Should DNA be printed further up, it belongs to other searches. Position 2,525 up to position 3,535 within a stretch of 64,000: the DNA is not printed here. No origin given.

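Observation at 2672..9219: Two paralogous secreted proteins sharing an SLH-like, Cys-containing C-terminal module but different unknown N-terminal domains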

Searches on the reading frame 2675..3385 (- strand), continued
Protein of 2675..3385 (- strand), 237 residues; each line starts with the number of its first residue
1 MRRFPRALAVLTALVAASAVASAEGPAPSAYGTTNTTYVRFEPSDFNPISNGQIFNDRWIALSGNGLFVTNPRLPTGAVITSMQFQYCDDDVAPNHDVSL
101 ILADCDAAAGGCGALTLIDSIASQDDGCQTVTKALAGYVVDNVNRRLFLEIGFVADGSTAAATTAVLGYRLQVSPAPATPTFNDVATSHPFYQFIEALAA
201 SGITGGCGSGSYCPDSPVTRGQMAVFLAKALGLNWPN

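Call 37: find_homologous_proteins(query=L042:5680-6879:-, max_evalue=1e-10)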
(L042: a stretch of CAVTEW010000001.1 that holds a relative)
Query L042:5680-6879:- (400 aa): 66 proteins with E <= 1e-10 among 8000 candidates.
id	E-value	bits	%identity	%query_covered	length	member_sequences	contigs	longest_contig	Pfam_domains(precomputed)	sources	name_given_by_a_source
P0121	7.1e-87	310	44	94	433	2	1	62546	PF04230.20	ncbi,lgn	-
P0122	8.1e-84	300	44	93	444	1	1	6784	PF04230.20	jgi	jgi:polysaccharide pyruvyl transferase WcaK-like protein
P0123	7.5e-82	293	44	93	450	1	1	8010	PF04230.20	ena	-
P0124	8.7e-82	293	53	71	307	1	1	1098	PF04230.20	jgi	jgi:polysaccharide pyruvyl transferase WcaK-like protein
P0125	8.1e-81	290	46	91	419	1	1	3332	PF04230.20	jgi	jgi:polysaccharide pyruvyl transferase CsaB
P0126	3.5e-80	288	46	81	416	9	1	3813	PF04230.20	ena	-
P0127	3.7e-79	284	44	93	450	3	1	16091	PF04230.20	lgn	-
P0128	9.7e-79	283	43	93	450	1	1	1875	PF04230.20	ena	-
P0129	3.7e-60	222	46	70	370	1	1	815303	PF04230.20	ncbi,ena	-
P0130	9.4e-41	158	35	90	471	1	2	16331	PF04230.20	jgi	jgi:polysaccharide pyruvyl transferase CsaB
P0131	6.2e-32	129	33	80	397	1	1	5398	PF04230.20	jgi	jgi:polysaccharide pyruvyl transferase CsaB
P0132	1.5e-30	124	32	91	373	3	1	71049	PF04230.20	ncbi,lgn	-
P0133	7.0e-28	116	30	86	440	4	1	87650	PF04230.20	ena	-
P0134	5.0e-27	113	33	84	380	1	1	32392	PF04230.20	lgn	-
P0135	1.6e-26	111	33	79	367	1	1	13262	PF04230.20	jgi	jgi:polysaccharide pyruvyl transferase CsaB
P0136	1.8e-26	111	32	79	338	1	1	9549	PF04230.20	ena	-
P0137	2.0e-26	111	30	93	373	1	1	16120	PF04230.20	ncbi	-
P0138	3.3e-26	110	29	93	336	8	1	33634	PF04230.20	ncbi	ncbi:MAG: polysaccharide pyruvyl transferase CsaB [bacterium]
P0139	4.8e-25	106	32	79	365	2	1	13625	PF04230.20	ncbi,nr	ncbi:MAG TPA: polysaccharide pyruvyl transferase CsaB [Firmicutes bacterium]|nr:polysaccharide pyruv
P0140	1.6e-22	98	31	81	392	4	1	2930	PF04230.20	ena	-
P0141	1.8e-21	95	30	87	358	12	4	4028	PF04230.20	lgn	-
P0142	5.7e-20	90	32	84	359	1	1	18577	PF04230.20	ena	-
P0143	8.2e-20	89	28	82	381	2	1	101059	PF04230.20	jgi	jgi:polysaccharide pyruvyl transferase CsaB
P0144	8.2e-20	89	29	77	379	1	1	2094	PF04230.20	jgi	jgi:polysaccharide pyruvyl transferase CsaB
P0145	6.9e-19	86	30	79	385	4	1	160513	PF04230.20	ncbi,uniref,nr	ncbi:polysaccharide pyruvyl transferase family protein [Thermomonospora echinospora]|uniref:polysacc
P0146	2.1e-18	85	28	81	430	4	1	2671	PF04230.20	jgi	jgi:polysaccharide pyruvyl transferase CsaB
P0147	3.5e-18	84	30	78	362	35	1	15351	PF04230.20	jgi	-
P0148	5.1e-18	83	27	79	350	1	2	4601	PF04230.20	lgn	-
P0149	6.2e-18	83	28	88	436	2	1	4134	PF04230.20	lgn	-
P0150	1.0e-17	82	28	90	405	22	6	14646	PF04230.20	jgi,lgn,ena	-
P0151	2.2e-17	81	29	79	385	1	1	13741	PF04230.20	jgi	jgi:polysaccharide pyruvyl transferase CsaB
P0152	3.1e-17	81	33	90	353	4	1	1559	PF04230.20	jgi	jgi:polysaccharide pyruvyl transferase CsaB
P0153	3.4e-17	81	26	89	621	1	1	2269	PF04230.20,PF03808.20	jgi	-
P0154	3.5e-17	80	28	91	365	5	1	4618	PF04230.20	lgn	-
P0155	5.0e-17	80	33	82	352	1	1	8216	PF04230.20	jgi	jgi:polysaccharide pyruvyl transferase CsaB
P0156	1.2e-16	79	27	79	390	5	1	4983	PF04230.20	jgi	jgi:polysaccharide pyruvyl transferase CsaB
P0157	1.3e-16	79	29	88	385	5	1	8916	PF04230.20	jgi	jgi:polysaccharide pyruvyl transferase CsaB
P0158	3.2e-16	77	33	80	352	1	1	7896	PF04230.20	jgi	jgi:polysaccharide pyruvyl transferase CsaB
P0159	6.8e-16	76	29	90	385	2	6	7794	PF04230.20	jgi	jgi:polysaccharide pyruvyl transferase CsaB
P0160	1.5e-15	75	31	80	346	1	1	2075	PF04230.20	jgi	jgi:polysaccharide pyruvyl transferase CsaB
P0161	2.6e-15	74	26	84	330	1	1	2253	PF04230.20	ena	-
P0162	4.7e-15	74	30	88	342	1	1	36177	PF04230.20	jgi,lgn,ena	-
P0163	8.5e-15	73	29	79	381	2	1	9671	PF04230.20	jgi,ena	jgi:polysaccharide pyruvyl transferase CsaB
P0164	9.4e-15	73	25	89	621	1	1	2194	PF04230.20,PF03808.20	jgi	-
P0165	2.2e-14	71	27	92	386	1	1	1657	PF04230.20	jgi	jgi:polysaccharide pyruvyl transferase CsaB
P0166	2.4e-14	71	29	81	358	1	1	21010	PF04230.20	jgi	jgi:polysaccharide pyruvyl transferase CsaB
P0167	2.6e-14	71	28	92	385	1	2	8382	PF04230.20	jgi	jgi:polysaccharide pyruvyl transferase CsaB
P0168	2.9e-14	71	28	81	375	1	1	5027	PF04230.20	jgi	jgi:polysaccharide pyruvyl transferase CsaB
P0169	4.3e-14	70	27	79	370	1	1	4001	PF04230.20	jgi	jgi:polysaccharide pyruvyl transferase CsaB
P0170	9.8e-14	69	30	82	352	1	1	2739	PF04230.20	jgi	jgi:polysaccharide pyruvyl transferase CsaB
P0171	9.9e-14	69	29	79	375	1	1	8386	PF04230.20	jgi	jgi:polysaccharide pyruvyl transferase CsaB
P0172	1.6e-13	68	30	89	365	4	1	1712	PF04230.20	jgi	jgi:polysaccharide pyruvyl transferase CsaB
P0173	1.9e-13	68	29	85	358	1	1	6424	PF04230.20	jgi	-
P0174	2.9e-13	68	30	87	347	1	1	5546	PF04230.20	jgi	jgi:polysaccharide pyruvyl transferase CsaB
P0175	5.6e-13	67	33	82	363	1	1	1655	PF04230.20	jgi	jgi:polysaccharide pyruvyl transferase CsaB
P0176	6.0e-13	67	27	96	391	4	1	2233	PF04230.20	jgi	jgi:polysaccharide pyruvyl transferase CsaB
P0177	6.5e-13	66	27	80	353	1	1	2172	PF04230.20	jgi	jgi:polysaccharide pyruvyl transferase CsaB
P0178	1.5e-12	65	31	83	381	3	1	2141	PF04230.20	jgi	-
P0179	2.2e-12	65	28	89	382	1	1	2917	PF04230.20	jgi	jgi:polysaccharide pyruvyl transferase CsaB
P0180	2.2e-12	65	27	81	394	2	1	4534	PF04230.20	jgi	jgi:polysaccharide pyruvyl transferase CsaB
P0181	5.3e-12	63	26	77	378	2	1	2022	PF04230.20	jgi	jgi:polysaccharide pyruvyl transferase CsaB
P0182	7.5e-12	63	27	81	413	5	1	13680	PF04230.20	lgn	-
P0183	1.9e-11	62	26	88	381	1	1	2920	PF04230.20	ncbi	ncbi:MAG: polysaccharide pyruvyl transferase family protein [Candidatus Rokuibacteriota bacterium]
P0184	2.6e-11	61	25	94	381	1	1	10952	PF04230.20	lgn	-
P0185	3.0e-11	61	24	81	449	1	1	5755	PF04230.20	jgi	jgi:polysaccharide pyruvyl transferase WcaK-like protein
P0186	3.7e-11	61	28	85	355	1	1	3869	PF04230.20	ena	-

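Call 38: list_cluster_members(proteins=[P0001, P0107, P0121, P0129, P0132, P0137, P0005, P0013, P0035, P0080])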
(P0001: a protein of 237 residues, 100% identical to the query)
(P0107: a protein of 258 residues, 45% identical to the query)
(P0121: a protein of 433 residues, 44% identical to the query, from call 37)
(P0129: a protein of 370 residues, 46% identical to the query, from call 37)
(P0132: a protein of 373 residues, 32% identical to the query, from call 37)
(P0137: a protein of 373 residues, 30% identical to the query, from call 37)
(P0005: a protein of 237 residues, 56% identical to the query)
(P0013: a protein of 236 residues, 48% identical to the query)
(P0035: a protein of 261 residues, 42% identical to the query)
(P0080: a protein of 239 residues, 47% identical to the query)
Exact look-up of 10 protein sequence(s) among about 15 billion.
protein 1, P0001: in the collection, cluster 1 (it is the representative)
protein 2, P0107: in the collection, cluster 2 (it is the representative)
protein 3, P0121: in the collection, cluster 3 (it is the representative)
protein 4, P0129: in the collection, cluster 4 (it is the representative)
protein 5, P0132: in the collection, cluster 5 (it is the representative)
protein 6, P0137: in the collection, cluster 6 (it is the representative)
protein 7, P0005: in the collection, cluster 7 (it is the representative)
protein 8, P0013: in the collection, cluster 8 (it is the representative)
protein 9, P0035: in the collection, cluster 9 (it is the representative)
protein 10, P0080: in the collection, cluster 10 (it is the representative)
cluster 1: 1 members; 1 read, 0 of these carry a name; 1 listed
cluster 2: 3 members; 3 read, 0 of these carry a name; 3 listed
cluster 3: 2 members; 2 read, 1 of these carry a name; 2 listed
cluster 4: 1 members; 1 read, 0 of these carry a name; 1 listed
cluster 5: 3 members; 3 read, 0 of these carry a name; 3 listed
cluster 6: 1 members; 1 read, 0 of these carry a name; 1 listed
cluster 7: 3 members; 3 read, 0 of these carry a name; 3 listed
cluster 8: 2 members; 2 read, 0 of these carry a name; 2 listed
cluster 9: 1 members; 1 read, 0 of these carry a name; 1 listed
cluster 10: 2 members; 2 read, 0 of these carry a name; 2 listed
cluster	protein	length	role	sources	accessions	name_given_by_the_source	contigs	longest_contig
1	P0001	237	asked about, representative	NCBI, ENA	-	-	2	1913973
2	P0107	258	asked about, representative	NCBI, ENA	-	-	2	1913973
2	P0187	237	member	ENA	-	-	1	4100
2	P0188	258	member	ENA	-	-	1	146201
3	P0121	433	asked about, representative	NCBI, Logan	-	-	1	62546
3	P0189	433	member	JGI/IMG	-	polysaccharide pyruvyl transferase WcaK-like protein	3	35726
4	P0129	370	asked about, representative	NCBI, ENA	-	-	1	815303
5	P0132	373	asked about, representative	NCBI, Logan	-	-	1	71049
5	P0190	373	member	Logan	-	-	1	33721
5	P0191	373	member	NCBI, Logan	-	-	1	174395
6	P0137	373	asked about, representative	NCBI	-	-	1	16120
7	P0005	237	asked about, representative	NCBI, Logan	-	-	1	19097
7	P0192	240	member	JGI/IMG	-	-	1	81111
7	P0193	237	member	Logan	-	-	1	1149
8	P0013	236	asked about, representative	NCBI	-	-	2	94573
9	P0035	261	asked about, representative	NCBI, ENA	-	-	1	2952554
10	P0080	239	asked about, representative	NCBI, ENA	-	-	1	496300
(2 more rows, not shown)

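Call 39: find_encoding_contigs(protein=P0129, flank=10000, max_places=2)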
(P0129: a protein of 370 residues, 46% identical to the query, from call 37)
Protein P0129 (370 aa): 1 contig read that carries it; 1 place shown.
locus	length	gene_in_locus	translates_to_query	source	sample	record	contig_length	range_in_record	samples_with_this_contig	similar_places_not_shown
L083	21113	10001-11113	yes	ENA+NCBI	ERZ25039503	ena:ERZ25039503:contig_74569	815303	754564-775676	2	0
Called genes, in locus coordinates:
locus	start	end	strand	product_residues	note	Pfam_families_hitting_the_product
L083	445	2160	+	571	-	PF13692:Glyco_trans_1_4, PF00534:Glycos_transf_1 (weak)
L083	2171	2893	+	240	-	PF00535:Glycos_transf_2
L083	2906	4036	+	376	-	PF13692:Glyco_trans_1_4, PF00534:Glycos_transf_1 (weak)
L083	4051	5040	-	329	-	PF13641:Glyco_tranf_2_3, PF00535:Glycos_transf_2, PF10111:Glyco_tranf_2_2 (faint), PF13632:Glyco_trans_2_3 (weak)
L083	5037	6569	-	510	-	PF13692:Glyco_trans_1_4, PF13524:Glyco_trans_1_2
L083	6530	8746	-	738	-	-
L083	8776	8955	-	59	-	PF02350:Epimerase_2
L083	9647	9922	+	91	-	-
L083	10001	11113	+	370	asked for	PF04230:PS_pyruv_trans (weak)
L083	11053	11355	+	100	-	-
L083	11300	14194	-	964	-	-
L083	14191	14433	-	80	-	-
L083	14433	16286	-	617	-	PF21211:FkbH_N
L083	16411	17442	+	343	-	PF13489:Methyltransf_23, PF13649:Methyltransf_25, PF13847:Methyltransf_31 (weak), PF08241:Methyltransf_11, PF08242:Methyltransf_12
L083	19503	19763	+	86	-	-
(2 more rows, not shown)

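Call 40: find_encoding_contigs(protein=P0121, flank=10000, max_places=2)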
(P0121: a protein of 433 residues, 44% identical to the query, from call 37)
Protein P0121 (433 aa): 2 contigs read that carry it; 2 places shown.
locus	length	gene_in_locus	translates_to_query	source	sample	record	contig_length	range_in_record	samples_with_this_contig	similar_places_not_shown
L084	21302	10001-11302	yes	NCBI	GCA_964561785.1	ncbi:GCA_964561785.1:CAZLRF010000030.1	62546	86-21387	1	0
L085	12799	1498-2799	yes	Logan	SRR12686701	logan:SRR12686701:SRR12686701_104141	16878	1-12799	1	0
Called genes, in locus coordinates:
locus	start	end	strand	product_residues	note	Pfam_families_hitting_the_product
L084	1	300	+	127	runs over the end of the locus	?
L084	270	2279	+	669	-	PF04932:Wzy_C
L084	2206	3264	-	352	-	PF00953:Glycos_transf_4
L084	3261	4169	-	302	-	PF01370:Epimerase (faint), PF13460:NAD_binding_10 (faint)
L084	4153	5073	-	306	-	PF00535:Glycos_transf_2, PF13641:Glyco_tranf_2_3, PF10111:Glyco_tranf_2_2 (faint), PF13632:Glyco_trans_2_3 (faint)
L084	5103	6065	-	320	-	PF00535:Glycos_transf_2, PF13641:Glyco_tranf_2_3, PF13632:Glyco_trans_2_3 (weak)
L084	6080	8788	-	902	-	PF13524:Glyco_trans_1_2 (faint), PF13692:Glyco_trans_1_4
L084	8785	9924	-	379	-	PF02350:Epimerase_2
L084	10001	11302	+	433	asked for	PF04230:PS_pyruv_trans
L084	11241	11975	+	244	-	PF08241:Methyltransf_11, PF08242:Methyltransf_12 (faint), PF13649:Methyltransf_25 (faint), PF13847:Methyltransf_31 (weak)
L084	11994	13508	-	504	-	-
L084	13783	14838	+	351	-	PF13524:Glyco_trans_1_2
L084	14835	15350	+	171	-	PF00583:Acetyltransf_1, PF13302:Acetyltransf_3, PF13420:Acetyltransf_4, PF13673:Acetyltransf_10, PF13508:Acetyltransf_7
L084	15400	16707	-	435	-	-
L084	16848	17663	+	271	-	PF00395:SLH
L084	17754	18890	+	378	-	PF01041:DegT_DnrJ_EryC1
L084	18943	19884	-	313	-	PF25084:LbH_EIF2B (faint), PF25087:GMPPB_C (faint), PF00132:Hexapep (weak), PF14602:Hexapep_2 (weak), PF05523:FdtA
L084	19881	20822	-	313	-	PF00535:Glycos_transf_2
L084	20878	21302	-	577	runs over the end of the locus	-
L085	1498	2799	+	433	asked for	PF04230:PS_pyruv_trans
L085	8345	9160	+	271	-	PF00395:SLH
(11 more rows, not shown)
